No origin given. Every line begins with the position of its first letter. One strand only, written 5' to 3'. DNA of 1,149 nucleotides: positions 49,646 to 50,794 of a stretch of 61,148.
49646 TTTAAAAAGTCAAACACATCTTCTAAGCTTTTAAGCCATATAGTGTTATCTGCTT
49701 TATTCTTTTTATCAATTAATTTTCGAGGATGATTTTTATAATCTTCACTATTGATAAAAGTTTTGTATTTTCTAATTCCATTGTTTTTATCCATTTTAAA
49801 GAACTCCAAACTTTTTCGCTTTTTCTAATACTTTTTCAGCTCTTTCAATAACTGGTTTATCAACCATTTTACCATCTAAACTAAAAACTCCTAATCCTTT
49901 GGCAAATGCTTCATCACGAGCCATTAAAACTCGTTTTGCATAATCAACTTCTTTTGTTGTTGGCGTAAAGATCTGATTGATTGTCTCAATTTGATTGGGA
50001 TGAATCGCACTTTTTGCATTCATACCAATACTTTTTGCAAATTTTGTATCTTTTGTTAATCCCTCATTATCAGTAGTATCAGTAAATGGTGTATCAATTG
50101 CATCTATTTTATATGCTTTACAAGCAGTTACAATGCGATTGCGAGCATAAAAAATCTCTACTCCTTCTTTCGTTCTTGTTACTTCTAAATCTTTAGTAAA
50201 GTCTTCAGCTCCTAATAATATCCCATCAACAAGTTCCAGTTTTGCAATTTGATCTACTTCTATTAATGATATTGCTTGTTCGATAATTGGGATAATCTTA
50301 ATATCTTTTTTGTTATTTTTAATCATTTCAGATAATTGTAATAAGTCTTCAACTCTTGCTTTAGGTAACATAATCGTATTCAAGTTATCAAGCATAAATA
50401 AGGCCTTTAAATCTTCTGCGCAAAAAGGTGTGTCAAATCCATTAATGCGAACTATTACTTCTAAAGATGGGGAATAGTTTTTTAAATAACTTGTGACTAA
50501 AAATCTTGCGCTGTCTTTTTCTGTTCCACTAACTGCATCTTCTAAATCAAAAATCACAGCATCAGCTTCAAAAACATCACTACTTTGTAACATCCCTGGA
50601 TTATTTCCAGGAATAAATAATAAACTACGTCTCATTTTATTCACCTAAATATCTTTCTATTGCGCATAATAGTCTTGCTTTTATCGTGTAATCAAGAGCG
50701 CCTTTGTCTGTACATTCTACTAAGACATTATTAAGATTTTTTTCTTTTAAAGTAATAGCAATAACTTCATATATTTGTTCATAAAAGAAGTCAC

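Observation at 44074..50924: Citrate-lyase-type operon fused to a two-subunit class I Fe-S hydro-lyase and a PduO-type B12 adenosyltransferase: possible citramalate lyase/mesaconase module of the methylaspartate pathway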

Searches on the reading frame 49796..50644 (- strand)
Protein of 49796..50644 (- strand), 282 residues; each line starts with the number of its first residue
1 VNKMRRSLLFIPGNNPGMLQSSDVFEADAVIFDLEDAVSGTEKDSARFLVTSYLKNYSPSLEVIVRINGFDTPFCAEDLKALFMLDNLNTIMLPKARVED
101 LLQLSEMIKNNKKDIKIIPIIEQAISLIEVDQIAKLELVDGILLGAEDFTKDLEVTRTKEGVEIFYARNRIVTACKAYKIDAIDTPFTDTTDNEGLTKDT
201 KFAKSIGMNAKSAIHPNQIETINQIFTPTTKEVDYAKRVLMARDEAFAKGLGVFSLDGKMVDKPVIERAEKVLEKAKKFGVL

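Call 4: search_protein_families(library=pfam, proteins=[window:49796-50644:-])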
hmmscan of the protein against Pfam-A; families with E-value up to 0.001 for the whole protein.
window:49796-50644:- (282 aa): 2 families
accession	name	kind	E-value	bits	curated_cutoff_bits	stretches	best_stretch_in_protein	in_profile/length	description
PF03328.21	HpcH_HpaI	-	2.8e-48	164.5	25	1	6-216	1-221/221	HpcH/HpaI aldolase/citrate lyase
PF15617.12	C-C_Bond_Lyase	-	7.1e-16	58.7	28.4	1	11-281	13-320/320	C-C_Bond_Lyase of the TIM-Barrel fold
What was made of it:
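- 49796..50635 (-): citE-like beta subunit; proposed (S)-citramalyl-ACP lyase. HpcH_HpaI 164 bits (call 4).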

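Call 5: search_protein_families(library=ncbifam, proteins=[window:49796-50644:-])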
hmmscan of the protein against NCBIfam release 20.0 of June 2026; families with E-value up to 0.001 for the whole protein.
window:49796-50644:- (282 aa): 4 families
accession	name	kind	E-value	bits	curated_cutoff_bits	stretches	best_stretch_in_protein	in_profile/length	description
TIGR01588.1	citE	equivalog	1.7e-81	273.4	443.4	1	3-278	1-285/288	citrate (pro-3S)-lyase subunit beta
NF038242.1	RipC_Ccl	equivalog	2.9e-60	204.1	375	1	6-276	2-268/268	itaconate degradation C-C-lyase RipC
NF041626.1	malyCoAlyase_Halo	equivalog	1.5e-10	40.5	500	1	85-274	101-311/340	L-malyl-CoA/beta-methylmalyl-CoA lyase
TIGR02311.1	HpaI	equivalog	0.00058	19.4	368.8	0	96-168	121-193/249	4-hydroxy-2-oxoheptanedioate aldolase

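Call 12: find_related_loci(query=window:49796-50644:-, collection=genome_contigs, flank=10000)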
Query window:49796-50644:- (282 aa) in genome_contigs; peptide patterns used: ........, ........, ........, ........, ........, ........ (x = any residue, [..] = any of these).
600 stretches matched a pattern (row limit reached: there are more); 496 encode a relative of the query (tblastn E <= 1e-3); the best 80 are kept; 80 distinct loci.
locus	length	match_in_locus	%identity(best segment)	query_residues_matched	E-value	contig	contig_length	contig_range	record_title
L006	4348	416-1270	67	3-282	2e-117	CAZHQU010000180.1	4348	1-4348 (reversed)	MAG TPA_asm: uncultured Coprobacillus sp. isolate SRP315200_co1_679 genome assembly, contig: NODE_51955_length_4348_cov_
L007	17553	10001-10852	67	4-282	4e-116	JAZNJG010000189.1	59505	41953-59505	MAG: Bacilli bacterium isolate T1900044680_TS20190146.MAGScoT_cleanbin_000036 SGB_1684_k141_3578579, whole genome shotgu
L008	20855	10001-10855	60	4-282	2e-110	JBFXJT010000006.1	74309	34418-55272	MAG: Bacilli bacterium isolate CA_2019_TPIn_58 NODE_1173_length_74309_cov_15.440039_TPIn, whole genome shotgun sequence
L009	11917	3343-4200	61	4-282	5e-110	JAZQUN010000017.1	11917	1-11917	MAG: Clostridia bacterium isolate T1900045180_TC20190176.MAGScoT_cleanbin_000026 SGB_5232_k141_2179039, whole genome sho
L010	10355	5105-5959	59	4-282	4e-109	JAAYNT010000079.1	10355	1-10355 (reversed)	MAG: Acholeplasmataceae bacterium isolate AS21ysBPME_241 120345_AS21, whole genome shotgun sequence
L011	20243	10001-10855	62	4-282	4e-109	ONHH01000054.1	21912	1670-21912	uncultured Firmicutes bacterium isolate RUG293 genome assembly, contig: k87_12048796, whole genome shotgun sequence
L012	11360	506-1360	63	4-282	7e-109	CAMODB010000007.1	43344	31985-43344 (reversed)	MAG: uncultured Firmicutes bacterium isolate SRR873608_bin.193_metaWRAP_v1.3_MAG genome assembly, contig: NODE_1953_leng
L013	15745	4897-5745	62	3-279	2e-108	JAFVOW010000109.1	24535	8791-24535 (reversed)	MAG: Clostridia bacterium isolate RGIG5260 Sheep_Colon-1__c578294, whole genome shotgun sequence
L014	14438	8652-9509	59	4-282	2e-108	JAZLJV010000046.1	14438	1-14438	MAG: Clostridia bacterium isolate T1900044961_TA20190021.MAGScoT_cleanbin_000058 SGB_3951_k141_1518368, whole genome sho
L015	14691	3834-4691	58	3-282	9e-108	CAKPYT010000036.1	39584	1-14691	MAG: uncultured Clostridia bacterium isolate REFINED_METABAT215_TOP10_CONTIGS_1500_ASSEMBLY_K127_MEGAHIT__Hadza_MoBio_ha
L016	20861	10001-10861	58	3-282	6e-107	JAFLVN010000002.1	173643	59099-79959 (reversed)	MAG: Clostridiales bacterium isolate HAN106 Seq2, whole genome shotgun sequence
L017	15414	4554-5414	61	4-282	8e-107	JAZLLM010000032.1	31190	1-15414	MAG: Bacilli bacterium isolate T1900044957_TA20190013.MAGScoT_cleanbin_000037 SGB_3856_k141_1100669, whole genome shotgu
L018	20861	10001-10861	58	3-282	7e-106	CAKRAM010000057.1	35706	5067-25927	MAG: uncultured Clostridia bacterium isolate REFINED_METABAT215_TOP10_CONTIGS_1500_ASSEMBLY_K127_MEGAHIT__Hadza_MoBio_ha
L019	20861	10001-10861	60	2-282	6e-106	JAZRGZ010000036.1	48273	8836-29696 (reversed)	MAG: Christensenellaceae bacterium isolate T1900045485_YK20190179.MAGScoT_cleanbin_000038 SGB_7343_k141_907083, whole ge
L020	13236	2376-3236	57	3-282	5e-106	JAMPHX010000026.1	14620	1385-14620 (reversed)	MAG: Corallococcus sp. isolate NALB_7961_6 Scaffold_#26__SCF_026___14620_bp, whole genome shotgun sequence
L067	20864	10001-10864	50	3-282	2e-86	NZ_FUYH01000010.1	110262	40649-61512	Caloramator quimbayensis strain USBA 833, whole genome shotgun sequence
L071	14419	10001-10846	50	1-281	6e-83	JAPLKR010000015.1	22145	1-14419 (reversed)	MAG: Fusobacteria bacterium isolate LacPavin_0920_WC57_MAG_34_9 LacPavin_0920_WC57_scaffold_224006, whole genome shotgun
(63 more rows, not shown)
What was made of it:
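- Nearest 80 CitE relatives (call 12): mal is adjacent to citD in 71 of 77 assessable loci.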

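Call 16: search_protein_families(library=pfam, proteins=[L019:1147-2517:+, L019:4020-4973:+, L019:5177-5581:+, L019:5586-6983:+, L019:7002-8468:+, L019:8483-9730:+, L019:14588-15082:+, L019:15307-15729:+, L019:15733-16257:+, L019:17804-19306:+])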
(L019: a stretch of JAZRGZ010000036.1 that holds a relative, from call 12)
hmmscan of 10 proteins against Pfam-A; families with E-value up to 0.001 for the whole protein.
L019:1147-2517:+ (456 aa): 1 family
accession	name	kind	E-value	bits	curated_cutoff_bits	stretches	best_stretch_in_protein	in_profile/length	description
PF04932.20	Wzy_C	-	2.9e-13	50.3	31.7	1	241-376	5-148/149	O-Antigen ligase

L019:4020-4973:+ (317 aa): 2 families
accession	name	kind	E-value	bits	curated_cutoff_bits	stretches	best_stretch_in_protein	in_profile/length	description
PF03466.25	LysR_substrate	-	9.5e-28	97.4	28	1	88-309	5-207/209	LysR substrate binding domain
PF00126.33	HTH_1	-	1.7e-16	60.3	26.6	1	6-60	6-60/60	Bacterial regulatory helix-turn-helix protein, lysR family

L019:5177-5581:+ (134 aa): 2 families
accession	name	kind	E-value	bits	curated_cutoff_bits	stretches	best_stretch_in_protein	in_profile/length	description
PF02310.24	B12-binding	-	4.4e-15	56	32.1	1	3-94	2-92/121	B12 binding domain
PF10649.15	DUF2478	-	0.00067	19.7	22.3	1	35-88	76-128/159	Protein of unknown function (DUF2478)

L019:5586-6983:+ (465 aa): 1 family
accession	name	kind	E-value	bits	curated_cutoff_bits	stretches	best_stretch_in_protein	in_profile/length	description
PF13941.12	MutL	-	1.9e-161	538.3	27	1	4-458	1-449/450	MutL protein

L019:7002-8468:+ (488 aa): 1 family
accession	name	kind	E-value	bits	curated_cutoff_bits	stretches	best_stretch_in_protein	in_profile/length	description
PF06368.17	Met_asp_mut_E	-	2.4e-208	692.5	26.6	1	43-483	1-441/441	Methylaspartate mutase E chain (MutE)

L019:8483-9730:+ (415 aa): 3 families
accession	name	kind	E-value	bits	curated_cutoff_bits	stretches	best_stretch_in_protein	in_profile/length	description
PF07476.17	MAAL_C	-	7.2e-112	373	27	1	166-411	5-248/249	Methylaspartate ammonia-lyase C-terminus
PF05034.18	MAAL_N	-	2.3e-71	239.1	27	1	1-159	1-159/159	Methylaspartate ammonia-lyase N-terminus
PF13378.12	MR_MLE_C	-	1.1e-05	25.8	29.4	1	297-380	92-172/219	Enolase C-terminal domain-like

L019:14588-15082:+ (164 aa): 1 family
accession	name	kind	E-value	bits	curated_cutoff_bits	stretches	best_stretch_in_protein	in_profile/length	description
PF01923.23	Cob_adeno_trans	-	1.8e-24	87.1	24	1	12-157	10-169/171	Cobalamin adenosyltransferase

L019:15307-15729:+ (140 aa): 1 family
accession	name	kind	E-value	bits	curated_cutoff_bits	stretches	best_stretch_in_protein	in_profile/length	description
PF14478.12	DUF4430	-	9.8e-05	23.2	23.8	1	46-95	3-48/72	Domain of unknown function (DUF4430)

L019:15733-16257:+ (174 aa): 0 families

L019:17804-19306:+ (500 aa): 3 families
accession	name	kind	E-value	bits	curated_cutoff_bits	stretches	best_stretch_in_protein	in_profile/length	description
PF00152.25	tRNA-synt_2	-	8e-88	294.9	25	1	155-495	1-307/308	tRNA synthetases class II (D, K and N)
PF01336.31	tRNA_anti-codon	-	8e-13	48.6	27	1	65-139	3-75/75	OB-fold nucleic acid binding domain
PF01409.25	tRNA-synt_2d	-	1e-05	25.6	19.8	0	248-286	105-142/246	tRNA synthetases class II core domain (F)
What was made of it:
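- The set was Pfam-verified in L019 (call 16).
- Tried and rejected: The DUF4430 gene downstream in Christensenellaceae loci is only a weak hint, at 23.2 bits just below the 23.8 cut-off (call 16).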

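Call 19: search_dna_similar(query=window:49796-50644:-, collection=plasmids, mode=protein, max_rows=30, rows=spread)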
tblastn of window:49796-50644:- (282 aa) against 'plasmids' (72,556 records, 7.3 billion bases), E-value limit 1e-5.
Records with a match: 607; places in all: 706; records where one place covers at least 80% of the query: 599.
Best place of each record, by identity: <60% 607.
By first word of the organism name: Rhizobium 120; Enterococcus 52; Pseudosulfitobacter 35; Ralstonia 29; Rhodococcus 25; Azospirillum 21; Streptomyces 20; Sinorhizobium 18; Paraburkholderia 16; Sphingobium 16; and 101 more.
By predicted mobility (MOB-suite, as given by PLSDB): non-mobilizable 414; conjugative 103; mobilizable 90.
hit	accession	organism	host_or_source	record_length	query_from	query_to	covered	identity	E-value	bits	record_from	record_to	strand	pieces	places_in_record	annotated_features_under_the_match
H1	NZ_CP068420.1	Gluconobacter sphaericus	single cell,Campbell Early grape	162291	3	273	96%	42.2%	1e-51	188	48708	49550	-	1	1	aldolase/citrate lyase family protein | citD: citrate lyase acyl carrier protein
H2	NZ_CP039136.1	Haloarcula marismortui ATCC 43049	Cell culture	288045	4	280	91%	41.1%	3e-45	207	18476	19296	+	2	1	none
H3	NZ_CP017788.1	Enterococcus faecium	Homo sapiens,wound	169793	3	277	98%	37.4%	3e-51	187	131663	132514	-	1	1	citE: citrate (pro-3S)-lyase subunit beta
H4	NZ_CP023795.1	Enterococcus faecium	Homo sapiens,blood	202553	3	277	98%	37.4%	3e-51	187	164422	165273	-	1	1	citE: citrate (pro-3S)-lyase subunit beta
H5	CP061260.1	Escherichia coli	Homo sapiens,cell culture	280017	2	281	97%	36.9%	4e-39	187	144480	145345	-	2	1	none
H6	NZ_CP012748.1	Paraburkholderia caribensis MBA4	soil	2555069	1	277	98%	34.3%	2e-34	138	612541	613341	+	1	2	none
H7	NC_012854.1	Rhizobium leguminosarum bv. trifolii WSM1325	-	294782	6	278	97%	34.0%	3e-27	117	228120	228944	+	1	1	CoA ester lyase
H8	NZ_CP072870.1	Rhizobium sp. NLR16a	lentil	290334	6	278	97%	33.9%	2e-24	109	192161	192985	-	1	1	CoA ester lyase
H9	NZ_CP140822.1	Rhizobium johnstonii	Trifolium pratense,whole organism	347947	6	274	95%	34.2%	3e-27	117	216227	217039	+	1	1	CoA ester lyase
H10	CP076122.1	Ralstonia solanacearum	Solanum muricatum,cell culture,stem,stem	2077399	6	276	96%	33.8%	5e-31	129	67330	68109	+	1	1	CoA ester lyase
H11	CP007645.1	Rhizobium etli bv. phaseoli str. IE4803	Phaseolus vulgaris,whole organism,nodule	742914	6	278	97%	33.3%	2e-29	124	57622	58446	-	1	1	citrate lyase subunit beta-like protein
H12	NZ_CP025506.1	Rhizobium leguminosarum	Pisum sativum,pea nodule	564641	6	278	97%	33.0%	6e-27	117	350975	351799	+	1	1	CoA ester lyase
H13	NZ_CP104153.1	Rhizobium sophoriradicis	Phaseolus vulgaris,cell culture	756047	6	278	97%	32.9%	1e-26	116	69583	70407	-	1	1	CoA ester lyase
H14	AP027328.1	Sphingobium sp. TomTYG64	-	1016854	6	273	95%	33.2%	1e-31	130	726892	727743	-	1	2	CoA ester lyase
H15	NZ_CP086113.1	Skermanella rosea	single cell,hydrocarbon-contaminated ...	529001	6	276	96%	32.6%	4e-32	132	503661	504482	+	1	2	CoA ester lyase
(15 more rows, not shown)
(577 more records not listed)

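Call 20: get_annotated_region(hit=H3, flank=7000)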
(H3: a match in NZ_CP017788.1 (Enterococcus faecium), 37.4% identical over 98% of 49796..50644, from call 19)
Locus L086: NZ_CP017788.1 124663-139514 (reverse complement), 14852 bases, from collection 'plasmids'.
description: Enterococcus faecium strain E232 plasmid unnamed1, complete sequence
organism: Enterococcus faecium (NCBI taxid 1352)
taxonomy: Bacteria; Bacillota; Bacilli; Lactobacillales; Enterococcaceae; Enterococcus; Enterococcus faecium
host: -; source: Homo sapiens,wound; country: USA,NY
typing (MOB-suite, as given by PLSDB): non-mobilizable; replicon rep_cluster_893,rep_cluster_943
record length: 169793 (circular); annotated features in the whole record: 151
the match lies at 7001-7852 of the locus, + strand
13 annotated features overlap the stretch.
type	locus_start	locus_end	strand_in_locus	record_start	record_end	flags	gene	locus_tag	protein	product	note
CDS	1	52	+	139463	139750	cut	-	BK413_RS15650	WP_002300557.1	type II toxin-antitoxin system RelE/ParE family toxin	-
CDS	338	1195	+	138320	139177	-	-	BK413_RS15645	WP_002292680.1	ParA family protein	-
CDS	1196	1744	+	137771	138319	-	-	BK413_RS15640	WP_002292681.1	hypothetical protein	-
CDS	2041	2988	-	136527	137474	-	-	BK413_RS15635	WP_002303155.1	sugar-binding domain-containing protein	-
CDS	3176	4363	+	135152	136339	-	-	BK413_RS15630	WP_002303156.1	NADP-dependent malic enzyme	-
CDS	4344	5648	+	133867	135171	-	-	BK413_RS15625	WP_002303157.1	2-hydroxycarboxylate transporter family protein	-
CDS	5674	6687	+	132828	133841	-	citC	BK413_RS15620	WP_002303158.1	[citrate (pro-3S)-lyase] ligase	GO:0006101 - citrate metabolic process [Evidence IEA]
CDS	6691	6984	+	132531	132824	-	citD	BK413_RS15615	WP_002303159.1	citrate lyase acyl carrier protein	GO:0006113 - fermentation [Evidence IEA]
CDS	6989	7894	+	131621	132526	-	citE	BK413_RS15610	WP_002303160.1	citrate (pro-3S)-lyase subunit beta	GO:0006113 - fermentation [Evidence IEA]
CDS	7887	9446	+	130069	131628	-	citF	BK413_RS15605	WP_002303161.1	citrate lyase subunit alpha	GO:0006113 - fermentation [Evidence IEA]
CDS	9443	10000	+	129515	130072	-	citX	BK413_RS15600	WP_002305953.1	citrate lyase holo-[acyl-carrier protein] synthase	GO:0051191 - prosthetic group biosynthetic process [Evidence IEA]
CDS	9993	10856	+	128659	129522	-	citG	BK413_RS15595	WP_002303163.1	triphosphoribosyl-dephospho-CoA synthase CitG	GO:0019361 - 2'-(5''-triphosphoribosyl)-3'-dephospho-CoA biosynthetic process [Evidence IEA]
CDS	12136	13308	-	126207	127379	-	-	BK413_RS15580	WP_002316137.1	IS256 family transposase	-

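Call 22: search_protein_families(library=ncbifam, proteins=[L086:6989-7894:+, L019:10007-10864:+, L067:9998-10867:+, window:49796-50644:-, L086:7887-9446:+, L019:10869-12374:+, L067:10879-12417:+], max_evalue=1e-20)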
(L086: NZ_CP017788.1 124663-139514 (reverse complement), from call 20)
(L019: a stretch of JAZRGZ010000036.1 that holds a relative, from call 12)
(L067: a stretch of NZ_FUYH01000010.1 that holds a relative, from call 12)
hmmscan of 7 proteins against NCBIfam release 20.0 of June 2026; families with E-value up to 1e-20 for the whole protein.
L086:6989-7894:+ (301 aa): 2 families
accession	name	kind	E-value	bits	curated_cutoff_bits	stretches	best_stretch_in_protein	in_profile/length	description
TIGR01588.1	citE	equivalog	2e-141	470.1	443.4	1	5-291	1-287/288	citrate (pro-3S)-lyase subunit beta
NF038242.1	RipC_Ccl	equivalog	2.6e-46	158.3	375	1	8-285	2-266/268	itaconate degradation C-C-lyase RipC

L019:10007-10864:+ (285 aa): 2 families
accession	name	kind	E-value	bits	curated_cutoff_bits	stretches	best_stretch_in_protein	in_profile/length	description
TIGR01588.1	citE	equivalog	1e-80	270.9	443.4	1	1-282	2-286/288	citrate (pro-3S)-lyase subunit beta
NF038242.1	RipC_Ccl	equivalog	1.6e-59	201.6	375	1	3-279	2-268/268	itaconate degradation C-C-lyase RipC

L067:9998-10867:+ (289 aa): 2 families
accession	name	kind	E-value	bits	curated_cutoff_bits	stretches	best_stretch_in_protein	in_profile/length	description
TIGR01588.1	citE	equivalog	1.6e-94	316.2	443.4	1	2-288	1-288/288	citrate (pro-3S)-lyase subunit beta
NF038242.1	RipC_Ccl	equivalog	7.2e-57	192.9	375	1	5-283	2-268/268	itaconate degradation C-C-lyase RipC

window:49796-50644:- (282 aa): 2 families
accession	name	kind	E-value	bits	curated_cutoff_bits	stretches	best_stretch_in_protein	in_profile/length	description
TIGR01588.1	citE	equivalog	1.7e-81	273.4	443.4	1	3-278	1-285/288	citrate (pro-3S)-lyase subunit beta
NF038242.1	RipC_Ccl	equivalog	2.9e-60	204.1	375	1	6-276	2-268/268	itaconate degradation C-C-lyase RipC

L086:7887-9446:+ (519 aa): 1 family
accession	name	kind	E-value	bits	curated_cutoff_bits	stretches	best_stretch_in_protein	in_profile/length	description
TIGR01584.1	citF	equivalog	3.5e-244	811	501.45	1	26-513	5-492/492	citrate lyase subunit alpha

L019:10869-12374:+ (501 aa): 1 family
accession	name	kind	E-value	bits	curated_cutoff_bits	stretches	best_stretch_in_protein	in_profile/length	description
TIGR01584.1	citF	equivalog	7.5e-165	549.3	501.45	1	28-501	14-490/492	citrate lyase subunit alpha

L067:10879-12417:+ (512 aa): 1 family
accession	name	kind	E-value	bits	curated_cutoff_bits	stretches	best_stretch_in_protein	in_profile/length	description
TIGR01584.1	citF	equivalog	1.3e-205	683.7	501.45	1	31-511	9-490/492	citrate lyase subunit alpha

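Call 46: search_protein_families(library=pfam, proteins=[L017:659-2011:+, L017:2163-4283:+, L017:10647-11939:+, L017:11890-13440:+, L017:13444-15231:+, L007:8721-9542:-, L007:16735-17463:+, L071:7976-9418:-, L071:4437-7814:+, L015:626-2251:-], max_evalue=0.00001)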
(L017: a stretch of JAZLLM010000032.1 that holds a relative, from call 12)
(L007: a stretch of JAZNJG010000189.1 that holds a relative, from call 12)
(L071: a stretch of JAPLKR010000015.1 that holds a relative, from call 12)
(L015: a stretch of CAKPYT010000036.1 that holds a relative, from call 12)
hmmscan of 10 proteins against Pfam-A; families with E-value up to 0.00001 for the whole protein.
L017:659-2011:+ (450 aa): 1 family
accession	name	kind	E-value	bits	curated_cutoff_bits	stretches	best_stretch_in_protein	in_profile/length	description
PF02784.22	Orn_Arg_deC_N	-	1.4e-08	34.8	23.4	1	119-302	62-244/247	Pyridoxal-dependent decarboxylase, pyridoxal binding domain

L017:2163-4283:+ (706 aa): 3 families
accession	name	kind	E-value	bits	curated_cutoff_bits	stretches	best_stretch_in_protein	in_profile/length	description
PF00072.30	Response_reg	-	2.1e-25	89.5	30.2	1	584-699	1-109/111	Response regulator receiver domain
PF02518.31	HATPase_c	-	3e-24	86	26.4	1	442-557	2-109/111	Histidine kinase-, DNA gyrase B-, and HSP90-like ATPase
PF00512.31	HisKA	-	9.2e-15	54.9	26.9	1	328-394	1-66/66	His Kinase A (phospho-acceptor) domain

L017:10647-11939:+ (430 aa): 1 family
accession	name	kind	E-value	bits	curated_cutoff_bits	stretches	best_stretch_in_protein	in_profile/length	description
PF01553.26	Acyltransferase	-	6.9e-06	26.3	23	0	46-162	6-126/132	Acyltransferase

L017:11890-13440:+ (516 aa): 4 families
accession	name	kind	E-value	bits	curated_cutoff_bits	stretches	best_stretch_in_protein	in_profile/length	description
PF01593.30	Amino_oxidase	-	3.6e-16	59.9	19.8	1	30-296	1-256/443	Flavin containing amine oxidoreductase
PF13450.12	NAD_binding_8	-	2.1e-13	50.8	21.9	1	25-88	1-64/68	NAD(P)-binding Rossmann-like domain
PF01266.30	DAO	-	4e-11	43.5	27.9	1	22-99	1-73/353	FAD dependent oxidoreductase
PF12831.13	FAD_oxidored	-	1.5e-06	28.3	27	1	23-61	2-40/416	FAD dependent oxidoreductase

L017:13444-15231:+ (595 aa): 4 families
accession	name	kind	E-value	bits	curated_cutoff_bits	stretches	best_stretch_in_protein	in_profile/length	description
PF13472.12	Lipase_GDSL_2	-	1.2e-14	55.7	32.9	1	403-583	1-177/178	GDSL-like Lipase/Acylhydrolase family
PF09479.16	Flg_new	-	1.3e-13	51.3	27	1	160-224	2-65/65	Listeria-Bacteroides repeat domain (List_Bact_rpt)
PF00657.28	Lipase_GDSL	-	9.2e-10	39.4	23.6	1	403-588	3-207/208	GDSL-like Lipase/Acylhydrolase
PF16255.11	Lipase_GDSL_lke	-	1.4e-09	38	29.2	1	399-591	1-201/203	GDSL-like Lipase/Acylhydrolase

L007:8721-9542:- (273 aa): 1 family
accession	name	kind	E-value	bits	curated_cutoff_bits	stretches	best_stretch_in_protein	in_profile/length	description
PF01553.26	Acyltransferase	-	5.4e-14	52.6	23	1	69-199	2-132/132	Acyltransferase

L007:16735-17463:+ (242 aa): 0 families

L071:7976-9418:- (480 aa): 2 families
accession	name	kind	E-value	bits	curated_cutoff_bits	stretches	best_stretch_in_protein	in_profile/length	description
PF00324.27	AA_permease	-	1.1e-96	324.8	24.6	1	22-450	1-452/470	Amino acid permease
PF13520.12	AA_permease_2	-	9.5e-28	97.7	27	1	26-435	9-407/427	Amino acid permease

L071:4437-7814:+ (1125 aa): 3 families
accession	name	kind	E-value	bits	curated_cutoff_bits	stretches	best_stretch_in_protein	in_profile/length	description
PF00005.33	ABC_tran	-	7e-26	91.9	25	1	351-499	1-137/137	ABC transporter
PF02463.25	SMC_N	-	5.5e-11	42.8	40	1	363-542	26-212/220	RecF/RecN/SMC N terminal domain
PF00664.28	ABC_membrane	-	3.1e-07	30.8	28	1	55-272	40-256/274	ABC transporter transmembrane region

L015:626-2251:- (541 aa): 1 family
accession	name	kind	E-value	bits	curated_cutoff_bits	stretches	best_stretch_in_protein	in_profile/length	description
PF00118.29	Cpn60_TCP1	-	1e-82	278.9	34.3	1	22-525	1-489/490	TCP-1/cpn60 chaperonin family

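Call 55: search_protein_families(library=ncbifam, proteins=[L019:14588-15082:+], max_evalue=0.001)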
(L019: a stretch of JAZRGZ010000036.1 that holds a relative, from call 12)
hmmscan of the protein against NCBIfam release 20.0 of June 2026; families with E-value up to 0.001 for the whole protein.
L019:14588-15082:+ (164 aa): 1 family
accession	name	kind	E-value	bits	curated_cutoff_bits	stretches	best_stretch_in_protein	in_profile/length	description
TIGR00636.1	PduO_Nterm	equivalog_domain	2e-26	92.7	108.45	1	12-164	9-164/171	cob(I)yrinic acid a,c-diamide adenosyltransferase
